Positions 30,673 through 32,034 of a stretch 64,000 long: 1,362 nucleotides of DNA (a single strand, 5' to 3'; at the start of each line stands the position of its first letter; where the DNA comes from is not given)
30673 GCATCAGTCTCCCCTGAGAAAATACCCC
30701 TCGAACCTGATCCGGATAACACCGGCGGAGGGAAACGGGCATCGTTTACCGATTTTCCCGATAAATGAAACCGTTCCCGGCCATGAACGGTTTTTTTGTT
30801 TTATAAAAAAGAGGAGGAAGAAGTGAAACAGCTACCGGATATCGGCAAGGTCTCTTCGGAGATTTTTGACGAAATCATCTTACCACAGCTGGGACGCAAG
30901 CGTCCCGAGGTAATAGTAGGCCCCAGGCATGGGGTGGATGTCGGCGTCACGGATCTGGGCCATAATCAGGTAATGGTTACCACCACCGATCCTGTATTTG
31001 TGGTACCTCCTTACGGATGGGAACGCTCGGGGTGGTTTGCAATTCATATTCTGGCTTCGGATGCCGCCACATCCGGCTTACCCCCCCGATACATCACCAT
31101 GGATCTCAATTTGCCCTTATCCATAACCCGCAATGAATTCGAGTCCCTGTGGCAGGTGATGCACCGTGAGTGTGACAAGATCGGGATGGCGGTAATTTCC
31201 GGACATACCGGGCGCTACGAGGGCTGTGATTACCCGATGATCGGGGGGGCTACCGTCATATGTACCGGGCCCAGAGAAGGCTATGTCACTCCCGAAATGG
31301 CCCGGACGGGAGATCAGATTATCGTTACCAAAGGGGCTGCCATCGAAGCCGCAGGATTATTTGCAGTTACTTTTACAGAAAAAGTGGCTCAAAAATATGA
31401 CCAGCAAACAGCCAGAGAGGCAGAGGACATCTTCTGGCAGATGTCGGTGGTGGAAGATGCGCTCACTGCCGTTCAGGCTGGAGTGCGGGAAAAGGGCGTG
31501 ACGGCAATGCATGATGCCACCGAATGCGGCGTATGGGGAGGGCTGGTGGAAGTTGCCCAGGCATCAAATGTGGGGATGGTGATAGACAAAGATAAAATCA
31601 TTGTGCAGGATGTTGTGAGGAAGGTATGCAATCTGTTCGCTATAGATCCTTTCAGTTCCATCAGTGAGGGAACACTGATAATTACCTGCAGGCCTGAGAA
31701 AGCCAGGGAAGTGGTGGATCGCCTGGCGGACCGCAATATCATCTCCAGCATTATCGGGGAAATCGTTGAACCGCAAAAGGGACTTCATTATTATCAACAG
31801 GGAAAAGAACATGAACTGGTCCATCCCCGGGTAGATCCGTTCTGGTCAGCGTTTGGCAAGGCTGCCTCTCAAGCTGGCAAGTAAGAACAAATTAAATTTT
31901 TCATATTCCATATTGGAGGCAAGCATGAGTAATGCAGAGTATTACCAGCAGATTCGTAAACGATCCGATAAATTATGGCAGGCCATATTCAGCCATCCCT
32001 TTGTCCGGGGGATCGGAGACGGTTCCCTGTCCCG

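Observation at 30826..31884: Uncharacterised PurM-like protein as the first riboswitch-controlled gene, alongside a bona fide ThiL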

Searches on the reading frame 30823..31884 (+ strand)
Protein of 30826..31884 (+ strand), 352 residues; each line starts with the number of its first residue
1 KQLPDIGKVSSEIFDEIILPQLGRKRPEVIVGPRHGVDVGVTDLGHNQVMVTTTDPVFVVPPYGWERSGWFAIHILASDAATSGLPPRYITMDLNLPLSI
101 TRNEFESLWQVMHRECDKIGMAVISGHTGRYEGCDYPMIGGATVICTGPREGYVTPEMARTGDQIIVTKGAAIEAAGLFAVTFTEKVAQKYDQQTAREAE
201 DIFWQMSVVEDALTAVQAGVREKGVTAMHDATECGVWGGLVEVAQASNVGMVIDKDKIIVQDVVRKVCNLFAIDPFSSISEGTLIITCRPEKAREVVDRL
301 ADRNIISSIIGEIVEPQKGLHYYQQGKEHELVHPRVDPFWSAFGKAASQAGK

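Call 5: search_protein_families(library=pfam, proteins=[window:30826-31884:+], max_evalue=0.01)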
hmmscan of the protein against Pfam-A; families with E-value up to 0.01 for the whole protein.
window:30826-31884:+ (352 aa): 2 families
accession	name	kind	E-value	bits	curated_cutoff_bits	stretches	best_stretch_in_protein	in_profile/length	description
PF02769.27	AIRS_C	-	1.3e-24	87.6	23.1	1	161-318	2-150/156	AIR synthase related protein, C-terminal domain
PF00586.29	AIRS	-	5.4e-11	43.3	24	1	38-143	3-108/112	AIR synthase related protein, N-terminal domain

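Call 6: search_protein_families(library=ncbifam, proteins=[window:30826-31884:+], max_evalue=0.01)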
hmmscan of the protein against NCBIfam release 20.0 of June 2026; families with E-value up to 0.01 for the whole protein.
window:30826-31884:+ (352 aa): 16 families
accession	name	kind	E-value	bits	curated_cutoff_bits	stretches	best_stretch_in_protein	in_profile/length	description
TIGR02124.1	hypE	equivalog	1.9e-24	86.3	251.6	1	41-319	38-306/332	hydrogenase expression/formation protein HypE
TIGR01379.1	thiL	equivalog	2.5e-23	82.6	184.15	1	63-330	55-310/320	thiamine-phosphate kinase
TIGR00476.1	selD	equivalog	2.5e-15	56.5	125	1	8-273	14-266/311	selenide, water dikinase SelD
NF002098.0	PRK00943.1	equivalog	3.9e-13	49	299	1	8-267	20-264/347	selenide, water dikinase SelD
NF010705.0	PRK14105.1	equivalog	4.8e-13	48.7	291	1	99-321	109-334/345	selenide, water dikinase SelD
NF004353.0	PRK05731.2-2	equivalog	4.6e-11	42.4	301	1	64-330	50-293/311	thiamine-phosphate kinase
NF004351.0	PRK05731.1-4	equivalog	9.8e-11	41.3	324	1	72-282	78-271/321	thiamine-phosphate kinase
TIGR03267.1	methan_mark_2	hypoth_equivalog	8.1e-10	38.3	365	1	99-321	104-302/323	methanogenesis marker 2 protein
TIGR04049.1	AIR_rel_sll0787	hypoth_equivalog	1.5e-08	34.1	321.3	1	69-331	76-307/318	sll0787 family AIR synthase-like protein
NF002290.1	PRK01213.1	equivalog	5.2e-07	28.2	648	1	151-326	175-341/723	phosphoribosylformylglycinamidine synthase subunit PurL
TIGR01736.1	FGAM_synth_II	equivalog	6e-07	28.1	525.75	1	150-325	173-342/718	phosphoribosylformylglycinamidine synthase subunit PurL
NF003672.0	PRK05297.1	equivalog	1.2e-06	26.4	783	1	187-319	840-961/1290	phosphoribosylformylglycinamidine synthase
NF004350.0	PRK05731.1-1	equivalog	2.8e-06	26.5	441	1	70-331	66-314/325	thiamine-phosphate kinase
TIGR01735.1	FGAM_synt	equivalog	2.1e-05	22.1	1123.05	1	187-312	856-968/1307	phosphoribosylformylglycinamidine synthase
NF038049.1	SelD_rel_HyperS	equivalog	0.0015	17.1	250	1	222-316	346-439/465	SelD-related putative sulfur metabolism protein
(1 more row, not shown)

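Call 7: search_solved_structures(query=window:30826-31884:+, max_evalue=1, show_alignments=2)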
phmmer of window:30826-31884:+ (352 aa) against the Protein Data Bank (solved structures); distinct sequences matched with E-value up to 1: 12.
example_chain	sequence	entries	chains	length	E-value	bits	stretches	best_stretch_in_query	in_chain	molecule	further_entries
2i6r_A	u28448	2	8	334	5.6e-11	45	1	64-321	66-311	HypE protein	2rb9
2z1e_A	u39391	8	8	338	6.4e-10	41.5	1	10-324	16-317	Hydrogenase expression/formation protein HypE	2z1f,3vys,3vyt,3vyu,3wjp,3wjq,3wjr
3vti_C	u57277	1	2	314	1.8e-06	30.2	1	53-313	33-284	Hydrogenase maturation factor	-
3u0o_A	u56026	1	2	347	3.5e-06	29.2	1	8-273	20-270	Selenide, water dikinase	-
1vqv_A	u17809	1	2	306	4.1e-06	29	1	56-183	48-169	thiamine monophosphate kinase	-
3c9r_A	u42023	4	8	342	5.4e-06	28.6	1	56-183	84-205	Thiamine monophosphate kinase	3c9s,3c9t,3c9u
2z1t_A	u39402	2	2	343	1.2e-05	27.5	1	53-295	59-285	Hydrogenase expression/formation protein HypE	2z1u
5dd7_A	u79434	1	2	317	0.002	20.2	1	47-131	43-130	Thiamine-monophosphate kinase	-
5cc8_A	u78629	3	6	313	0.002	20.2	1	47-131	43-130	Thiamine-monophosphate kinase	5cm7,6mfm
6xep_A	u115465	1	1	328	0.14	14.1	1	62-267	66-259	Thiamine-monophosphate kinase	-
9k05_A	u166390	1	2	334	0.45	12.4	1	103-256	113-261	Phosphoribosylformylglycinamidine cyclo-ligase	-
2lae_A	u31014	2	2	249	0.91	11.4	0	64-125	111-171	Lipoprotein 34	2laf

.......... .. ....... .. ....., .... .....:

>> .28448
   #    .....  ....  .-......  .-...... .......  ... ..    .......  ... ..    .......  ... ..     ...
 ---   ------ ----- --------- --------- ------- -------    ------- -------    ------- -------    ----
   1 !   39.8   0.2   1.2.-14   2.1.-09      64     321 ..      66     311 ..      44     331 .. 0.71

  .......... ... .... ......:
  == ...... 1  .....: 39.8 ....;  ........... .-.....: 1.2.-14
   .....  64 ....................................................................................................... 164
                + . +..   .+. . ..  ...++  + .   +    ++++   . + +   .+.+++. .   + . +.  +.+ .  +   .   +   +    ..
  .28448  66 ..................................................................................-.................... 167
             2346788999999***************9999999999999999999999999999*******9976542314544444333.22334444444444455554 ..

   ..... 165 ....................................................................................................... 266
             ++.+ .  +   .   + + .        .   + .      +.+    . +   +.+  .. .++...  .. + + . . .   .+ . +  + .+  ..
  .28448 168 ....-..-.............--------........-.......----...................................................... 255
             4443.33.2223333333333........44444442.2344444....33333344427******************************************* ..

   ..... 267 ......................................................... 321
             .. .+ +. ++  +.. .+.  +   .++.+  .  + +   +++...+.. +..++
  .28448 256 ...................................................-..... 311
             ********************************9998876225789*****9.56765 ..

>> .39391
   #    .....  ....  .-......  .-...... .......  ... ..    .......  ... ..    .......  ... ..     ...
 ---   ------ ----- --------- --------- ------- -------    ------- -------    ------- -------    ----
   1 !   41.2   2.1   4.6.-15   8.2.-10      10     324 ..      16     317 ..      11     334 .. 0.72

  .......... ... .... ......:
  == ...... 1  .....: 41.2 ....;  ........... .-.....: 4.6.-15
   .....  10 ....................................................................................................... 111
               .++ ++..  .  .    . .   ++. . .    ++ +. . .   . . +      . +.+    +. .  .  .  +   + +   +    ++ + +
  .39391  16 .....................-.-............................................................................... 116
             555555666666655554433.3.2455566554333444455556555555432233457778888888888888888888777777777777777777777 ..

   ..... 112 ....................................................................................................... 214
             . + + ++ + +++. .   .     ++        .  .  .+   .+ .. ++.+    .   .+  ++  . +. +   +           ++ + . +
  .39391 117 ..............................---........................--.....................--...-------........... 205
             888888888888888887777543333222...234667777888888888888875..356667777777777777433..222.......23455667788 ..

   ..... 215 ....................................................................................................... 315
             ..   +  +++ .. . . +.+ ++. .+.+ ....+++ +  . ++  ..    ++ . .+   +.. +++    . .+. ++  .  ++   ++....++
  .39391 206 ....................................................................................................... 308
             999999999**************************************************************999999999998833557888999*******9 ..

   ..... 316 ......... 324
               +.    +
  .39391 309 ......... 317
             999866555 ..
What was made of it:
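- On PurM proper (AIR synthetase): The PDB PurM sequence hit has E 0.45 (call 7).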

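Call 9: find_homologous_proteins(query=window:30826-31884:+, max_evalue=1e-10)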
Query window:30826-31884:+ (352 aa): 5486 proteins with E <= 1e-10 among 8000 candidates; the best 120 are listed.
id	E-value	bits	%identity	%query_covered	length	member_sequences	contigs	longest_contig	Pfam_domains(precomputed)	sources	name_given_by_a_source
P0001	7.9e-237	803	100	100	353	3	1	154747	PF00586.30,PF02769.28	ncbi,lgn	-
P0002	6.4e-204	694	84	100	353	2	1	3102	PF00586.30,PF02769.28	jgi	jgi:hydrogenase expression/formation protein HypE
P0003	3.8e-194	662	80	100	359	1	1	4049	PF00586.30,PF02769.28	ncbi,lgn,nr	ncbi:MAG: AIR synthase family protein [Calditrichaeota bacterium]|nr:AIR synthase family protein [Ca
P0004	7.5e-193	658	81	99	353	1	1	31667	PF00586.30,PF02769.28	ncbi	ncbi:MAG: AIR synthase family protein [Calditrichia bacterium]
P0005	2.8e-191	653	79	99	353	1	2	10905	PF00586.30,PF02769.28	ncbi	-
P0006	1.4e-190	651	79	99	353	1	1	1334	PF00586.30,PF02769.28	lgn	-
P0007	3.1e-190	649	78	99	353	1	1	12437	PF00586.30,PF02769.28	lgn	-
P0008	9.8e-190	648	79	99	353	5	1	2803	PF00586.30,PF02769.28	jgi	-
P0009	1.0e-189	648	78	99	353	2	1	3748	PF00586.30,PF02769.28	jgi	jgi:hydrogenase maturation factor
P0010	1.1e-189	648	78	99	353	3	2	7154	PF00586.30,PF02769.28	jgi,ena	jgi:hydrogenase expression/formation protein HypE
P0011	1.3e-189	647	79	99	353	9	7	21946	PF00586.30,PF02769.28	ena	-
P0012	1.6e-189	647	78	99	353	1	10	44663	PF00586.30,PF02769.28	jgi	jgi:hydrogenase expression/formation protein HypE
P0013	4.1e-189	646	78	99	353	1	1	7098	PF00586.30,PF02769.28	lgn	-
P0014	5.3e-189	645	77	99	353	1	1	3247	PF00586.30,PF02769.28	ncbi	ncbi:MAG TPA: AIR synthase family protein [bacterium]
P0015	5.4e-189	645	78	99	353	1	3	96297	PF00586.30,PF02769.28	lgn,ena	-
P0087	4.6e-185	632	77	99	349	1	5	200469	PF00586.30,PF02769.28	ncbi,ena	-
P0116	3.4e-184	630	76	99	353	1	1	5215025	PF00586.30,PF02769.28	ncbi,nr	ncbi:MAG: AIR synthase family protein [bacterium]|nr:MAG: AIR synthase family protein [bacterium]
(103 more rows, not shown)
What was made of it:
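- JGI annotations call homologues 'hydrogenase expression/formation protein HypE' (call 9).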

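Call 12: find_encoding_contigs(protein=P0116, flank=8000, max_places=3)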
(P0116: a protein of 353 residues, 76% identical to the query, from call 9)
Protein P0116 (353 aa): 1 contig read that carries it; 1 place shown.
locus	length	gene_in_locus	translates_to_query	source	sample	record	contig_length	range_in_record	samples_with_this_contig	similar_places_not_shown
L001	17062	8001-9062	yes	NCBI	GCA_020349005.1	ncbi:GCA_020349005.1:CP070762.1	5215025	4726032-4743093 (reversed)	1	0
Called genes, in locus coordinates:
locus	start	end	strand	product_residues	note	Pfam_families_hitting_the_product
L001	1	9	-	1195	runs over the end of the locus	PF07494:Reg_prop (faint), PF07495:Y_Y_Y, PF00512:HisKA, PF02518:HATPase_c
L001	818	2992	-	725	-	-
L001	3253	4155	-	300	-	PF13175:AAA_15 (faint), PF00005:ABC_tran, PF13304:AAA_21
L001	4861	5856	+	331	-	PF00108:Thiolase_N (faint), PF08545:ACP_syn_III, PF08541:ACP_syn_III_C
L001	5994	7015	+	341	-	PF02113:Peptidase_S13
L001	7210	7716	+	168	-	PF18962:Por_Secre_tail (weak), PF13860:FlgD_ig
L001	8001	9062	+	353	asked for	PF00586:AIRS, PF02769:AIRS_C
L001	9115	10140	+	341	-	PF00586:AIRS, PF02769:AIRS_C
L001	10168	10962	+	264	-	PF08543:Phos_pyr_kin, PF00294:PfkB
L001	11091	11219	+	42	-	-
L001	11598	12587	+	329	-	PF01040:UbiA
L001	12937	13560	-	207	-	PF10509:GalKase_gal_bdg, PF00288:GHMP_kinases_N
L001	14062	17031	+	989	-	PF00069:Pkinase, PF07714:PK_Tyr_Ser-Thr, PF08308:PEGA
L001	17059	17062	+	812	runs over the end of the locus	PF00498:FHA, PF16697:Yop-YscD_cpl, PF00498:FHA, PF01839:FG-GAP (faint), PF13360:PQQ_2 (faint), PF23727:Beta-prop_FAM234A_B (weak), PF13517:FG-GAP_3 (weak)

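Call 13: find_encoding_contigs(protein=P0087, flank=8000, max_places=3)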
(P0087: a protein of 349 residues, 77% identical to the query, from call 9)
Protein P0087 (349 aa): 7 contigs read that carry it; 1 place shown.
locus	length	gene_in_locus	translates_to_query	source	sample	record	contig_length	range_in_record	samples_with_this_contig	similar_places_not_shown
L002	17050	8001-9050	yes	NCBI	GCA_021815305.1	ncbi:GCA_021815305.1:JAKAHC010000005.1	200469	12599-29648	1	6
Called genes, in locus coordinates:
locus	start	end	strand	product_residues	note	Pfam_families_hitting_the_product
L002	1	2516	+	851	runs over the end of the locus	PF03706:LPG_synthase_TM (weak), PF09924:LPG_synthase_C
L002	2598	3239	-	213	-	PF01914:MarC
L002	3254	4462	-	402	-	PF02417:Chromate_transp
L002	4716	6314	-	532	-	PF03063:Prismane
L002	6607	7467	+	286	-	PF00753:Lactamase_B, PF23023:Anti-Pycsar_Apyc1 (weak)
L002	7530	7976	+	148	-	PF21291:CYNS_N, PF02560:Cyanate_lyase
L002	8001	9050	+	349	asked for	PF00586:AIRS, PF02769:AIRS_C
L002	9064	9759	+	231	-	PF03070:TENA_THI-4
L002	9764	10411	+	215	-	PF02581:TMP-TENI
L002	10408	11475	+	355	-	PF00586:AIRS, PF02769:AIRS_C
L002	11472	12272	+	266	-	PF08543:Phos_pyr_kin, PF00294:PfkB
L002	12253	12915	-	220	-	PF13489:Methyltransf_23, PF08241:Methyltransf_11, PF08242:Methyltransf_12 (weak), PF13649:Methyltransf_25, PF01209:Ubie_methyltran (weak)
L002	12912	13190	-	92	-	PF01910:Thiamine_BP, PF07615:Ykof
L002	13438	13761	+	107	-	-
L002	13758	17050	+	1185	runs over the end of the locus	PF13116:YhdP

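Call 16: search_protein_representatives(protein=window:30826-31884:+)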
Query: 352 residues. Proteins with E-value up to 0.001 (for the whole library): 3181; up to 1e-10: 1555; up to 1e-30: 365. The best 150 are listed.
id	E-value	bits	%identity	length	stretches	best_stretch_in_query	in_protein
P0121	2.6e-115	401.3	52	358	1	6-346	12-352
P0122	7.5e-100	350.5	61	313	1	2-239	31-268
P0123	3.9e-93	328.4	42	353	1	4-349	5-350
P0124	3.4e-90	318.7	54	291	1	5-279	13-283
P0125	2.5e-89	315.9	43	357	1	5-346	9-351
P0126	2.1e-88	312.9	46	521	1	2-345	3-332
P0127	3.6e-88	312.1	45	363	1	3-345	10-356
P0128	6.7e-88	311.2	55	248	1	2-236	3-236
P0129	7.1e-88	311.1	39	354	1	2-346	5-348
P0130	3.0e-87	309.0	42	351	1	5-345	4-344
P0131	2.9e-86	305.8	45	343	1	6-344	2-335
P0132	4.8e-86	305.1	50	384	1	7-351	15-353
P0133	3.0e-85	302.5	55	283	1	2-234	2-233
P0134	1.7e-84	300.0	50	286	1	66-345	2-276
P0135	2.0e-84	299.8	46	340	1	6-349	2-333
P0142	1.5e-77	277.2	41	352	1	5-346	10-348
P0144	1.6e-76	273.8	36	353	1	6-346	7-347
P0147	2.2e-74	266.7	41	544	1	4-346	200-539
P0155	5.6e-69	249.0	34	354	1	3-348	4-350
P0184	1.2e-57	211.7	37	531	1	6-348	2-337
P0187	5.8e-57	209.4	30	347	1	7-347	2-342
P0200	1.8e-54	201.3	48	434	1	125-351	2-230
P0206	1.4e-52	195.0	33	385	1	6-345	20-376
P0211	2.2e-51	191.1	28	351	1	7-349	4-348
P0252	1.1e-42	162.5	32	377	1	6-349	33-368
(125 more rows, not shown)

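Call 17: find_encoding_contigs(protein=P0001, flank=10000, max_places=3)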
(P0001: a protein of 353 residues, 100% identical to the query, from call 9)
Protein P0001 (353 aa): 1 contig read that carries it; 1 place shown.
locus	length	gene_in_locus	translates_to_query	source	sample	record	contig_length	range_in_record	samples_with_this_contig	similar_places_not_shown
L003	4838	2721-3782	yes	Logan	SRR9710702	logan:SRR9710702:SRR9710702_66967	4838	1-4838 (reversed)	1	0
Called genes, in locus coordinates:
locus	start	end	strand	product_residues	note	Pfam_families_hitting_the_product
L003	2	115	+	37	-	?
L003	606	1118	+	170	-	-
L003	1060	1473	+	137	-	PF18962:Por_Secre_tail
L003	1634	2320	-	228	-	-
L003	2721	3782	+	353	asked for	PF00586:AIRS, PF02769:AIRS_C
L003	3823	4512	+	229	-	PF03070:TENA_THI-4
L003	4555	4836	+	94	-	?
